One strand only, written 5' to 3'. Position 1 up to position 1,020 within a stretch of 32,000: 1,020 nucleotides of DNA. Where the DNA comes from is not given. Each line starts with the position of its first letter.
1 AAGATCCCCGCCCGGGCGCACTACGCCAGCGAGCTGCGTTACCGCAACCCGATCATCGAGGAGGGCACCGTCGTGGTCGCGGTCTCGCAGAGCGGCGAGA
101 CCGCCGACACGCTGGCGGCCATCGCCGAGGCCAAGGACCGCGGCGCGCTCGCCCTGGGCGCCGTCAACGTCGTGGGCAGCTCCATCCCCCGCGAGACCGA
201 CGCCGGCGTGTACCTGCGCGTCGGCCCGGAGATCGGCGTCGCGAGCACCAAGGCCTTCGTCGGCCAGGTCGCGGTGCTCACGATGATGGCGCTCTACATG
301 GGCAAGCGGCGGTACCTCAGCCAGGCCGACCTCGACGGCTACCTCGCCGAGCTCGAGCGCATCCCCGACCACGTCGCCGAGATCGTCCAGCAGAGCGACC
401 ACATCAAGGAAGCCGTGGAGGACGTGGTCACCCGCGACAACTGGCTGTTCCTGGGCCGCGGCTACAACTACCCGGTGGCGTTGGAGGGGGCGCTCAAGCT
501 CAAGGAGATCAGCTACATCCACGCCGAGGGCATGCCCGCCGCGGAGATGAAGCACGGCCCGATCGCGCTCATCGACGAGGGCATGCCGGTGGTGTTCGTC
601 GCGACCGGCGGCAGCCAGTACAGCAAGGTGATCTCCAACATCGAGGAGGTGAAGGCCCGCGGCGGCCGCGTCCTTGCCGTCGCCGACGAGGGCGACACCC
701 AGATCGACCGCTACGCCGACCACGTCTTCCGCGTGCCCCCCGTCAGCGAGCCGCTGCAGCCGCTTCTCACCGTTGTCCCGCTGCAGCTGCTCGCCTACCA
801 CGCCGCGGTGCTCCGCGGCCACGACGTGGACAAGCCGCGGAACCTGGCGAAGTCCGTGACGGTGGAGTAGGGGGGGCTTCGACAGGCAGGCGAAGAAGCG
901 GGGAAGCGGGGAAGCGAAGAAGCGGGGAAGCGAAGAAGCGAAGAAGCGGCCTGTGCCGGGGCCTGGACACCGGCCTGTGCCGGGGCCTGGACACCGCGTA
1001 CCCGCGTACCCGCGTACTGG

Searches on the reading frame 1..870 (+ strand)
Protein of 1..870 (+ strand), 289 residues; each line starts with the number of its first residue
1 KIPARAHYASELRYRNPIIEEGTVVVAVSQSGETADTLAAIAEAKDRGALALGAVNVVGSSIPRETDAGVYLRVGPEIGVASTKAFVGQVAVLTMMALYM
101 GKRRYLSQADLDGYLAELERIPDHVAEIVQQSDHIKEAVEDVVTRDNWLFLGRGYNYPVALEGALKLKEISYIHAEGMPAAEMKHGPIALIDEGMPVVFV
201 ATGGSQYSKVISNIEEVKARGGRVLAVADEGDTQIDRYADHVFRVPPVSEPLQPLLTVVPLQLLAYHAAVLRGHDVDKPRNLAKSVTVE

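Call 6: search_protein_families(library=pfam, proteins=[window:1-870:+], max_evalue=0.01)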
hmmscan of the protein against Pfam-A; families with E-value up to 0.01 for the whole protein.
window:1-870:+ (289 aa): 2 families
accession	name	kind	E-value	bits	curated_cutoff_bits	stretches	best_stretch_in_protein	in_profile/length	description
PF01380.27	SIS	-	3.1e-53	179.5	25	2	148-271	8-130/131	SIS domain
PF13580.11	SIS_2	-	0.0037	17.7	27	0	7-49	90-131/138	SIS domain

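Call 48: search_solved_structures(query=window:1-867:+, max_evalue=1e-20, show_alignments=1)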
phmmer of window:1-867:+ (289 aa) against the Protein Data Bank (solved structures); distinct sequences matched with E-value up to 1e-20: 21.
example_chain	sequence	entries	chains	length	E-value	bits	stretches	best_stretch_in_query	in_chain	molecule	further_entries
6zmk_A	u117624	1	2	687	3.5e-77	262.7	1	2-289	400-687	Glutamine--fructose-6-phosphate aminotransferase [isomerizing] 1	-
2zj3_A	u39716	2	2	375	5.6e-77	262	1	2-289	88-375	Glucosamine--fructose-6-phosphate aminotransferase [isomerizing] 1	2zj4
2v4m_A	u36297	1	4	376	5.6e-77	262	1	2-289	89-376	GLUCOSAMINE--FRUCTOSE-6-PHOSPHATE AMINOTRANSFERASE [ISOMERIZING] 1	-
1moq_A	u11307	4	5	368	2.1e-76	260.1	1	2-289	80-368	GLUCOSAMINE 6-PHOSPHATE SYNTHASE | Glutamine--fructose-6-phosphate aminotransferase [isomerizing]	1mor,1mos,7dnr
1jxa_A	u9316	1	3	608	2.9e-76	259.7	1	2-289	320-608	glucosamine 6-phosphate synthase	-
4amv_A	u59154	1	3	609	2.9e-76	259.7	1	2-289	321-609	GLUCOSAMINE--FRUCTOSE-6-PHOSPHATE AMINOTRANSFERASE [ISOMER IZING]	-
6zmj_A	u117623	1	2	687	3e-76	259.6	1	2-289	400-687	Glutamine--fructose-6-phosphate aminotransferase [isomerizing] 1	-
7ndl_A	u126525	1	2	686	3.1e-76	259.6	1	2-289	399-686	Isoform 2 of Glutamine-fructose-6-phosphate aminotransferase [isomerizing] 1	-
6r4e_A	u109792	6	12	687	3.1e-76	259.6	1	2-289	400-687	Glutamine--fructose-6-phosphate aminotransferase [isomerizing] 1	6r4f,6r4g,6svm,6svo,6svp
3ooj_A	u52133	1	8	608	7.3e-76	258.3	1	2-289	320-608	Glucosamine/fructose-6-phosphate aminotransferase, isomerizing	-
2j6h_A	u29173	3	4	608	7.3e-76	258.3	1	2-289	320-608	GLUCOSAMINE-FRUCTOSE-6-PHOSPHATE AMINOTRANSFERASE | GLUCOSAMINE--FRUCTOSE-6-PHOSPHATE AMINOTRANSFERASE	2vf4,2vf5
6r4h_A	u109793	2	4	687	4e-75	255.9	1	2-289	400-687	Glutamine--fructose-6-phosphate aminotransferase [isomerizing] 1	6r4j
6r4i_A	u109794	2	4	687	4e-75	255.9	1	2-289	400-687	Glutamine--fructose-6-phosphate aminotransferase [isomerizing] 1 | Glutamine--fructose-6-phosphate-aminotransferase [isomerizing] 1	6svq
2poc_A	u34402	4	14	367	5.7e-72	245.6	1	2-289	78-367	isomerase domain of glutamine-fructose-6-phosphate transaminase (isomerizing)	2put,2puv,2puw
3tbf_A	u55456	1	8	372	6.3e-68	232.3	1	1-289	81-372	Glucosamine--fructose-6-phosphate aminotransferase [isomerizing]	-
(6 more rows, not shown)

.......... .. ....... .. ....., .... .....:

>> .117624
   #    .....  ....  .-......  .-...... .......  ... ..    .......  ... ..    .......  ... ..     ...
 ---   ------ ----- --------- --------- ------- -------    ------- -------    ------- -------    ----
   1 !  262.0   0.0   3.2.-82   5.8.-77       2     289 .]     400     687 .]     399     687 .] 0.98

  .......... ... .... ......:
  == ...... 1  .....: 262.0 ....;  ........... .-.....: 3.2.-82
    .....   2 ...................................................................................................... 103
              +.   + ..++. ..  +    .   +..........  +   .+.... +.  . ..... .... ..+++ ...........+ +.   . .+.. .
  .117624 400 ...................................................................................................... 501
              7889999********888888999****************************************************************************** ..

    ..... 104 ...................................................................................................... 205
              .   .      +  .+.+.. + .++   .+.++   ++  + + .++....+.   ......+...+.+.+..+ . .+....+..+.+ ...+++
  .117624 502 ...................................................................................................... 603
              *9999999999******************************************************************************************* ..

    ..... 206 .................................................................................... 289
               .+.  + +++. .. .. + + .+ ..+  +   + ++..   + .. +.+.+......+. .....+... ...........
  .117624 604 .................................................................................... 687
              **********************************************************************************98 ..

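Call 51: find_homologous_proteins(query=window:1-867:+, max_evalue=0.00001)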
Query window:1-867:+ (289 aa): 8000 proteins with E <= 0.00001 among 8000 candidates; the best 120 are listed.
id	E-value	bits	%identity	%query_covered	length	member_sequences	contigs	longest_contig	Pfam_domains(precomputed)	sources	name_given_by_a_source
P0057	8.5e-151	519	83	100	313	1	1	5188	PF01380.28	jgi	-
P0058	4.8e-147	507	79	100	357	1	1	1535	PF01380.28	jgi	jgi:glucosamine--fructose-6-phosphate aminotransferase (isomerizing)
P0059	2.9e-145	501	80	100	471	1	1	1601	PF01380.28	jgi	jgi:glucosamine--fructose-6-phosphate aminotransferase (isomerizing)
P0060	4.1e-145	500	81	98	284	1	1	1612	PF01380.28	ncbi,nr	ncbi:MAG: isomerizing glutamine--fructose-6-phosphate transaminase, partial [Phycisphaeraceae bacter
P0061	4.7e-145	500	78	100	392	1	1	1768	PF01380.28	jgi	jgi:glucosamine--fructose-6-phosphate aminotransferase (isomerizing)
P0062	4.7e-144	497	78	100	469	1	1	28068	PF01380.28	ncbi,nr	ncbi:MAG: glutamine--fructose-6-phosphate transaminase (isomerizing), partial [Phycisphaeraceae bact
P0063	6.8e-144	496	79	100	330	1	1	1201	PF01380.28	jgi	jgi:glucosamine--fructose-6-phosphate aminotransferase (isomerizing)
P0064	6.7e-143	493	77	100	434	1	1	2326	PF01380.28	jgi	jgi:glucosamine--fructose-6-phosphate aminotransferase (isomerizing)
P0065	9.7e-143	492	77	100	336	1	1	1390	PF01380.28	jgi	-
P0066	2.4e-141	488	77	100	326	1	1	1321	PF01380.28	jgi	jgi:glucosamine--fructose-6-phosphate aminotransferase (isomerizing)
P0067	6.5e-141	486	78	100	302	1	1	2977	PF01380.28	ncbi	ncbi:MAG: isomerizing glutamine--fructose-6-phosphate transaminase, partial [Planctomycetota bacteri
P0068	1.4e-139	482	76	100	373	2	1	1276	PF01380.28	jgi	-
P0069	5.9e-139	480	76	100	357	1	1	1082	PF01380.28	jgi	jgi:glucosamine--fructose-6-phosphate aminotransferase (isomerizing)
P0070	1.2e-136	472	75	100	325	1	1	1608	PF01380.28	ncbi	ncbi:MAG: glutamine--fructose-6-phosphate transaminase (isomerizing), partial [Phycisphaerales bacte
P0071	2.9e-136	471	73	100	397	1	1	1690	PF01380.28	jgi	-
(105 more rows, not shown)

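Call 52: find_encoding_contigs(protein=P0057, flank=5000, max_places=3)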
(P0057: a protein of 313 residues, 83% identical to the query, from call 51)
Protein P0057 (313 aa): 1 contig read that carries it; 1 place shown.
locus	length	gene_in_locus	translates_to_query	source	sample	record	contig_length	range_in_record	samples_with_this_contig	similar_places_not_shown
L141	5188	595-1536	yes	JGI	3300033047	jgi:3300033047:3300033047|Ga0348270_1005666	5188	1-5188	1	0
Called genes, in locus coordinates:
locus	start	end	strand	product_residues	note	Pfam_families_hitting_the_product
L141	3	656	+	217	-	?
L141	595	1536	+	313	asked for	PF01380:SIS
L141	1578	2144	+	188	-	-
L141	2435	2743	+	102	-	PF02686:GatC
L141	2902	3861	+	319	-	PF00480:ROK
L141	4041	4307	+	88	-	PF01527:HTH_Tnp_1, PF13384:HTH_23 (weak)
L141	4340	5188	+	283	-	?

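Call 53: find_encoding_contigs(protein=P0062, flank=5000, max_places=3)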
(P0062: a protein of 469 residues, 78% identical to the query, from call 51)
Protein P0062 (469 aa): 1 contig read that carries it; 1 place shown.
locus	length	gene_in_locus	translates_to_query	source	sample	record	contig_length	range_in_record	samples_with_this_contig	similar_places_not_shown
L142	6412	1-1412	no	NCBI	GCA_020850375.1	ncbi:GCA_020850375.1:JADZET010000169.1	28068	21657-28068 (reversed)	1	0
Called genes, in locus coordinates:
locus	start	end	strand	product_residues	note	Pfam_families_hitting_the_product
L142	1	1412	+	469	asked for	PF01380:SIS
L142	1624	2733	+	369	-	PF01408:GFO_IDH_MocA, PF03447:NAD_binding_3, PF02894:GFO_IDH_MocA_C, PF22725:GFO_IDH_MocA_C3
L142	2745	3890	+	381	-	-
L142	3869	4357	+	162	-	-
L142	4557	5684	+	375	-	PF01757:Acyl_transf_3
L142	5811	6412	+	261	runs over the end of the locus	-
